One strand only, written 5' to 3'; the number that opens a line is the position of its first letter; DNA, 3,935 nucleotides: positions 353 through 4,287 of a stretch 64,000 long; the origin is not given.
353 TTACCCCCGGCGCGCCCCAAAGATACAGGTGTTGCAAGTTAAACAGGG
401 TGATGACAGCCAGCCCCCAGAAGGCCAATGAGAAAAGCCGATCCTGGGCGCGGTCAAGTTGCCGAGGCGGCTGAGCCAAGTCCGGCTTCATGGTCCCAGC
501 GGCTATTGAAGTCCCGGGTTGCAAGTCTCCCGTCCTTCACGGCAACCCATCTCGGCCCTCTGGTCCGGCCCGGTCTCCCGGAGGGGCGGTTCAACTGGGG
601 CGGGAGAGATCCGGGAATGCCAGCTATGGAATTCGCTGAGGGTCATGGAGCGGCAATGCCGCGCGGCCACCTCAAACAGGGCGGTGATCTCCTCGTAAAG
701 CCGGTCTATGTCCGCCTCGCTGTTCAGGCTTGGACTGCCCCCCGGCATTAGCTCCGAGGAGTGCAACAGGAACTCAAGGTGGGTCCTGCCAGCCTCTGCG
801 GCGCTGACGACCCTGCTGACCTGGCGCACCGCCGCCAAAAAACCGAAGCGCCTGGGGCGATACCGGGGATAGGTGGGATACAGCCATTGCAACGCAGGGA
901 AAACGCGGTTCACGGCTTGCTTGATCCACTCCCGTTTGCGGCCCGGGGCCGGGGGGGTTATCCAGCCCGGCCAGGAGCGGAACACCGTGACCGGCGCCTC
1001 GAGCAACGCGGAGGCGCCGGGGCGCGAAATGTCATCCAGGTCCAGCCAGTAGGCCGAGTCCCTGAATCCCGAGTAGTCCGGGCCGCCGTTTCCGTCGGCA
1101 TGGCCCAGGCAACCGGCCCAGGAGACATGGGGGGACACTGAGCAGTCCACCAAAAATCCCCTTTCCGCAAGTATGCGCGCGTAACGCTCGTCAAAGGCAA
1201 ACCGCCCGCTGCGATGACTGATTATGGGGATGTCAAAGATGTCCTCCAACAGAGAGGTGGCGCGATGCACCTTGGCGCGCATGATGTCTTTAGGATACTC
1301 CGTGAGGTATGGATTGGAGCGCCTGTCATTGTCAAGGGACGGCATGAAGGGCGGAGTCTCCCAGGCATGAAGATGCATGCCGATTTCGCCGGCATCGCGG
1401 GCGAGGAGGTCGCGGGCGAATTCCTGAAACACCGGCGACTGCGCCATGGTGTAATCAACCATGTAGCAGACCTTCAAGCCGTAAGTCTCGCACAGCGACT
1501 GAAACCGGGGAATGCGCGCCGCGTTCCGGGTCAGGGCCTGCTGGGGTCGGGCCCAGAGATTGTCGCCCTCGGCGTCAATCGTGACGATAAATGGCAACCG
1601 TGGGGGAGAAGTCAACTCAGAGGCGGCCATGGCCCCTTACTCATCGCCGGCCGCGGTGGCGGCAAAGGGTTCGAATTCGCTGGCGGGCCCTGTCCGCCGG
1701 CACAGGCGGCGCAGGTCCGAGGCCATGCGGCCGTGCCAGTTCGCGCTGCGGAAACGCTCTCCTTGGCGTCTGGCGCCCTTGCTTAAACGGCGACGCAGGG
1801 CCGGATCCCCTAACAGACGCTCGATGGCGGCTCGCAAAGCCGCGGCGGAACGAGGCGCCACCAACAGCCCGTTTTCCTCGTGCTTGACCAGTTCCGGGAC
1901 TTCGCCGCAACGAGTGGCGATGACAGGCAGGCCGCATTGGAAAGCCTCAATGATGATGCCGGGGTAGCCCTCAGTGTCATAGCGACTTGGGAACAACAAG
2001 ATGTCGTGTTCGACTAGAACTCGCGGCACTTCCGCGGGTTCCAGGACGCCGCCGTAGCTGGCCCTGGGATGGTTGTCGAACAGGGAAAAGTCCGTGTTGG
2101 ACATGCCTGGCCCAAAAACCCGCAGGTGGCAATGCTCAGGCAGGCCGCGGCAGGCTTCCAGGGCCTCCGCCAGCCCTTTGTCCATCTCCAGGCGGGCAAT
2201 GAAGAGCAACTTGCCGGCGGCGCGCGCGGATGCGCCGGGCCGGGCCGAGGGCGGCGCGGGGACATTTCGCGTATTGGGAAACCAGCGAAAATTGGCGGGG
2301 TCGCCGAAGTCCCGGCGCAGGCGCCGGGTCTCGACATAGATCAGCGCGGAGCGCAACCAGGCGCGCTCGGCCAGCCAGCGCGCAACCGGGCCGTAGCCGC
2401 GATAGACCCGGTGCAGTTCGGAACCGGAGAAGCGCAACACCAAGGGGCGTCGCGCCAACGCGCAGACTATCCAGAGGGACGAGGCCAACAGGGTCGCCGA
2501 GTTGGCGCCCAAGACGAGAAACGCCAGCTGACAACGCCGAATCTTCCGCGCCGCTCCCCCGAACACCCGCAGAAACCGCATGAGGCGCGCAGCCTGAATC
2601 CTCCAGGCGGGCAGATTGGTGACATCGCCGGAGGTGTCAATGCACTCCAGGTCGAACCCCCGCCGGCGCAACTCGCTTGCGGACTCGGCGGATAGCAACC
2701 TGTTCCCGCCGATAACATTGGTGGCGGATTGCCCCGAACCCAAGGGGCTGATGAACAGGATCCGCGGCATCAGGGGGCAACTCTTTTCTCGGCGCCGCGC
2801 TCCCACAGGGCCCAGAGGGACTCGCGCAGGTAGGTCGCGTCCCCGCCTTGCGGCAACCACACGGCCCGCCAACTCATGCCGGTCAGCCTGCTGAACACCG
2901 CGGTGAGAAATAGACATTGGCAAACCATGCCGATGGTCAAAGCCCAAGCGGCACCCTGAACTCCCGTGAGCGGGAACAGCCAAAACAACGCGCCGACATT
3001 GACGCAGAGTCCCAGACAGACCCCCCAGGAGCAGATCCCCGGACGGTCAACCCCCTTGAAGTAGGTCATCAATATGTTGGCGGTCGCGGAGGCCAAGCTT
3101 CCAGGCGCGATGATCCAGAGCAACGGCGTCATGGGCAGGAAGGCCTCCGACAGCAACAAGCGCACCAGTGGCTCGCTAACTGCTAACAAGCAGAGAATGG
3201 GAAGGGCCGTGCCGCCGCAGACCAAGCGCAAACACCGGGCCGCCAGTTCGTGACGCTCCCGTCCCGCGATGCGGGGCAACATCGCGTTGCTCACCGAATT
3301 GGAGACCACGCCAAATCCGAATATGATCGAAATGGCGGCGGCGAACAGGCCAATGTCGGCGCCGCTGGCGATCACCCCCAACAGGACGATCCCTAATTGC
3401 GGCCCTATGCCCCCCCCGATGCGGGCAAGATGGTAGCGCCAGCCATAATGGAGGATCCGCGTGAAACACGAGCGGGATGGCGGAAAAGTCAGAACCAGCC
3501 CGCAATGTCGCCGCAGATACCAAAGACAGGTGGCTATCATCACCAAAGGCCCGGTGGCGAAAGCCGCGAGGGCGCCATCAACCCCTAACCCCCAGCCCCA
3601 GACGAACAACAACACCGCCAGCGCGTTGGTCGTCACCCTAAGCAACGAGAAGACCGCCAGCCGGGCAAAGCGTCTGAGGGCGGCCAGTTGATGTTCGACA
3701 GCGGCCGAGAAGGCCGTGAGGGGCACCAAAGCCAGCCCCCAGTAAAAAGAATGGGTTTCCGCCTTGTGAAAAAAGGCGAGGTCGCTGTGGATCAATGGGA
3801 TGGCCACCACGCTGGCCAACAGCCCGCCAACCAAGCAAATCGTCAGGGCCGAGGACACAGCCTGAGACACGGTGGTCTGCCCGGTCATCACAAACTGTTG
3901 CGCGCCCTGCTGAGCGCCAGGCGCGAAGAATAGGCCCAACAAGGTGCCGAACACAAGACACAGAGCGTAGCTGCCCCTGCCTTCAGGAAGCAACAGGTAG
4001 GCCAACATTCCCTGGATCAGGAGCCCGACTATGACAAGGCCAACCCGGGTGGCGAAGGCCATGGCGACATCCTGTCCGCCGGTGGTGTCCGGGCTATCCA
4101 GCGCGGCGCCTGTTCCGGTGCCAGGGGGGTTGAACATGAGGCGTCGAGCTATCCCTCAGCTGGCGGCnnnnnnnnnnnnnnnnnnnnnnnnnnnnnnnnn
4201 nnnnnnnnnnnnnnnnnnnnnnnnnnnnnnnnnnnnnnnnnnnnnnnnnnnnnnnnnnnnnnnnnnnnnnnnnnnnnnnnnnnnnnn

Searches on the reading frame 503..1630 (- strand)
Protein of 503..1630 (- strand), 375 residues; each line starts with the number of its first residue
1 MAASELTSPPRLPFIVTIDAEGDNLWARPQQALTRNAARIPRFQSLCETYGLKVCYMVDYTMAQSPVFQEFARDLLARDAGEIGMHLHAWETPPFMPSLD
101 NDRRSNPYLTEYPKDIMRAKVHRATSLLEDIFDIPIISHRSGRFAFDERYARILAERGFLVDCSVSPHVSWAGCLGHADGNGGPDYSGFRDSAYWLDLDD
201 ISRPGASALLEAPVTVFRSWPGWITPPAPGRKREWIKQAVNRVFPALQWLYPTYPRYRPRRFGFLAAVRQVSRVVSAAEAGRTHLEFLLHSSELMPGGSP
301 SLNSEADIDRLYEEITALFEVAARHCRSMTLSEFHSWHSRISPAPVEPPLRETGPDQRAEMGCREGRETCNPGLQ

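Call 6: search_protein_families(library=pfam, proteins=[window:503-1630:-], max_evalue=0.01)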
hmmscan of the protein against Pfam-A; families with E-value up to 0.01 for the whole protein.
window:503-1630:- (375 aa): 0 families

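Call 8: search_protein_families(library=ncbifam, proteins=[window:503-1630:-], max_evalue=0.001)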
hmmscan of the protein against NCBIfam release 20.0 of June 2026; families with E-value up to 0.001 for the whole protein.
window:503-1630:- (375 aa): 0 families

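Call 46: search_protein_families(library=pfam, proteins=[window:506-1630:-], max_evalue=1)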
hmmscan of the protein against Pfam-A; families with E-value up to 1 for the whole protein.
window:506-1630:- (375 aa): 0 families

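Call 71: search_solved_structures(query=window:506-1630:-, max_evalue=10)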
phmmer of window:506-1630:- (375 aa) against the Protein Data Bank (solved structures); distinct sequences matched with E-value up to 10: 4.
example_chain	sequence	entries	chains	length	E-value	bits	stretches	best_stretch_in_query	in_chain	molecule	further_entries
1sen_A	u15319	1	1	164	0.55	12.6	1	169-224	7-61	Thioredoxin-like protein p19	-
3m4x_A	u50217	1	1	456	0.89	11.9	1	58-144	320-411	NOL1/NOP2/sun family protein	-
1m6e_X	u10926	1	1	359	1.6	11.1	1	149-190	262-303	S-adenosyl-L-methionine:salicylic acid carboxyl methyltransferase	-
9e2g_4Q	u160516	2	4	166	1.7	11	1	250-319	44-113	MOP23C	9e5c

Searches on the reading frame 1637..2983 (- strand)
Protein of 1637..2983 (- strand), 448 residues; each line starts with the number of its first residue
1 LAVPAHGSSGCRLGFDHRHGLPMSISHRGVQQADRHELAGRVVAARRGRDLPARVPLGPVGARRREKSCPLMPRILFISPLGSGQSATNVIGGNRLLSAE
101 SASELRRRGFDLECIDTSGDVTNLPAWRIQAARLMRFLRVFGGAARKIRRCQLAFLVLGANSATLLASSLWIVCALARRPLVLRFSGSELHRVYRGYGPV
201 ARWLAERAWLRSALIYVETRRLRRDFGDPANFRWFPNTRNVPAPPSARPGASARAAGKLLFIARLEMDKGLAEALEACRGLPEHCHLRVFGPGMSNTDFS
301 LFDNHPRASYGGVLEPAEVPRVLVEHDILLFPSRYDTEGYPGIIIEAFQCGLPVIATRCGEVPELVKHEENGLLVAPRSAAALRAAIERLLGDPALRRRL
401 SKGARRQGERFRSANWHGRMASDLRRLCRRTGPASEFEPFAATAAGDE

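Call 6: search_protein_families(library=pfam, proteins=[window:1637-2983:-], max_evalue=0.01)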
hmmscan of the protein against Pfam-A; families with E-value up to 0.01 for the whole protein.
window:1637-2983:- (448 aa): 4 families
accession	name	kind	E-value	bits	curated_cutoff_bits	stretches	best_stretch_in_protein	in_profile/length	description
PF00534.26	Glycos_transf_1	-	1.1e-24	87.3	26.4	1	258-406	17-171/172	Glycosyl transferases group 1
PF13692.12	Glyco_trans_1_4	-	1.8e-24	87.1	27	1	258-393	3-142/142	Glycosyl transferases group 1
PF13524.12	Glyco_trans_1_2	-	6.2e-08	33.2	25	1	274-407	5-128/144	Glycosyl transferase-like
PF20706.3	GT4-conflict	-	0.0045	16.5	26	0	226-359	169-313/385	Family 4 Glycosyltransferase in conflict systems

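Call 8: search_protein_families(library=ncbifam, proteins=[window:1637-2983:-], max_evalue=0.001)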
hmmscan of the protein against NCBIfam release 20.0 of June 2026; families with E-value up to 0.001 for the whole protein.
window:1637-2983:- (448 aa): 23 families
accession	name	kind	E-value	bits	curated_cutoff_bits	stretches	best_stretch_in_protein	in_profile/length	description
NF041876.1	EPS_EpsE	equivalog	9.9e-18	64.5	400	1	313-407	283-375/389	exopolysaccharide biosynthesis GT4 family glycosyltransferase EpsE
NF047684.1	TeichurnBiosyTuaC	equivalog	2.9e-17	62.7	550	1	259-396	222-357/391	teichuronic acid biosynthesis protein TuaC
TIGR03088.1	stp2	hypoth_equivalog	2.6e-16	59.6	409.05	1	317-409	264-354/374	TIGR03088 family PEP-CTERM/XrtA system glycosyltransferase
NF053787.1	GlcN_PG_synth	equivalog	9.5e-15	54.3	480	1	259-421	200-350/361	N-acetylglucosaminyl phosphatidylglycerol synthase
NF038229.1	Glyco4_Geo_Pelo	equivalog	3e-12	46.2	400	1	259-413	164-321/338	GPMC system family 4 glycosyltransferase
TIGR03999.1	thiol_BshA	equivalog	1e-10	41.1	273.7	1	318-415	265-361/375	N-acetyl-alpha-D-glucosaminyl L-malate synthase BshA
TIGR02149.1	glgA_Coryne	subfamily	1.1e-10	41.3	302.4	1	259-411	207-374/391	glycogen synthase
TIGR04005.1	wcaL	equivalog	2.2e-10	40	537.6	1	258-387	224-364/406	colanic acid biosynthesis glycosyltransferase WcaL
TIGR03449.1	mycothiol_MshA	equivalog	1.5e-09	37.2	462.5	1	326-412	304-388/406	D-inositol-3-phosphate glycosyltransferase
TIGR02472.1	sucr_P_syn_N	equivalog_domain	2.3e-07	30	576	1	337-413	350-426/439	sucrose-phosphate synthase, putative, glycosyltransferase domain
TIGR04348.1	TIGR04348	equivalog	2.1e-06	27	300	1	251-415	132-299/310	selenoneine biosynthesis selenosugar synthase SenB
NF038298.1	EPS_HpsO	equivalog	3.1e-06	26.2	575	1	340-402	301-361/388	hormogonium polysaccharide biosynthesis glycosyltransferase HpsO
NF041010.1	glycosy_Agl16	equivalog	3.2e-06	26.3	575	1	336-414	262-338/352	glycosylation protein Agl16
NF050063.1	ProtGlycPglJ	equivalog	5.6e-06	25.8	500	1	323-413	263-352/363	N-acetylgalactosamine-N,N'-diacetylbacillosaminyl-diphospho-undecaprenol 4-alpha-N-acetylgalactosaminyltransferase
TIGR04047.1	MSMEG_0565_glyc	hypoth_equivalog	7e-06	25.4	259.85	1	311-404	262-352/373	MSMEG_0565 family glycosyltransferase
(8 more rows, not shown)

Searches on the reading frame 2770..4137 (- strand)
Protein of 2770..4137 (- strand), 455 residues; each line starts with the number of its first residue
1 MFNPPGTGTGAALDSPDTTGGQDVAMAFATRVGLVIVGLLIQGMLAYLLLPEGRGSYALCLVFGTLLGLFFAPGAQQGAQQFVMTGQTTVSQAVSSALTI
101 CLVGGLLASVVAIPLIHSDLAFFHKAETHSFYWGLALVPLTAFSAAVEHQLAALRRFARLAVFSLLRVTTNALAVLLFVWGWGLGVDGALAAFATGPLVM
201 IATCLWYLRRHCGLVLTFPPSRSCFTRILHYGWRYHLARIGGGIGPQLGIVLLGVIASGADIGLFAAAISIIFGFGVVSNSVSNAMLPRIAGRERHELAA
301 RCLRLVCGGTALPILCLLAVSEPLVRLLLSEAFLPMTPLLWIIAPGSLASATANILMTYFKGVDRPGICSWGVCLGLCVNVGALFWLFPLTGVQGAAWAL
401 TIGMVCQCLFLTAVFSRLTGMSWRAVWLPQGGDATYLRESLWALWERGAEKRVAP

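Call 6: search_protein_families(library=pfam, proteins=[window:2770-4137:-], max_evalue=0.01)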
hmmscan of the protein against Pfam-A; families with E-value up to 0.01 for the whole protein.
window:2770-4137:- (455 aa): 2 families
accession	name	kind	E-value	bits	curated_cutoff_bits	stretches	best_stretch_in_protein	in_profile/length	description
PF13440.11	Polysacc_synt_3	-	4e-12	46.4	23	1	45-337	2-292/293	Polysaccharide biosynthesis protein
PF01943.22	Polysacc_synt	-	7.6e-11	42.4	28.2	1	36-291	17-271/274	Polysaccharide biosynthesis protein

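Call 8: search_protein_families(library=ncbifam, proteins=[window:2770-4137:-], max_evalue=0.001)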
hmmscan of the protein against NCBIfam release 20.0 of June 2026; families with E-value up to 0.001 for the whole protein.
window:2770-4137:- (455 aa): 0 families
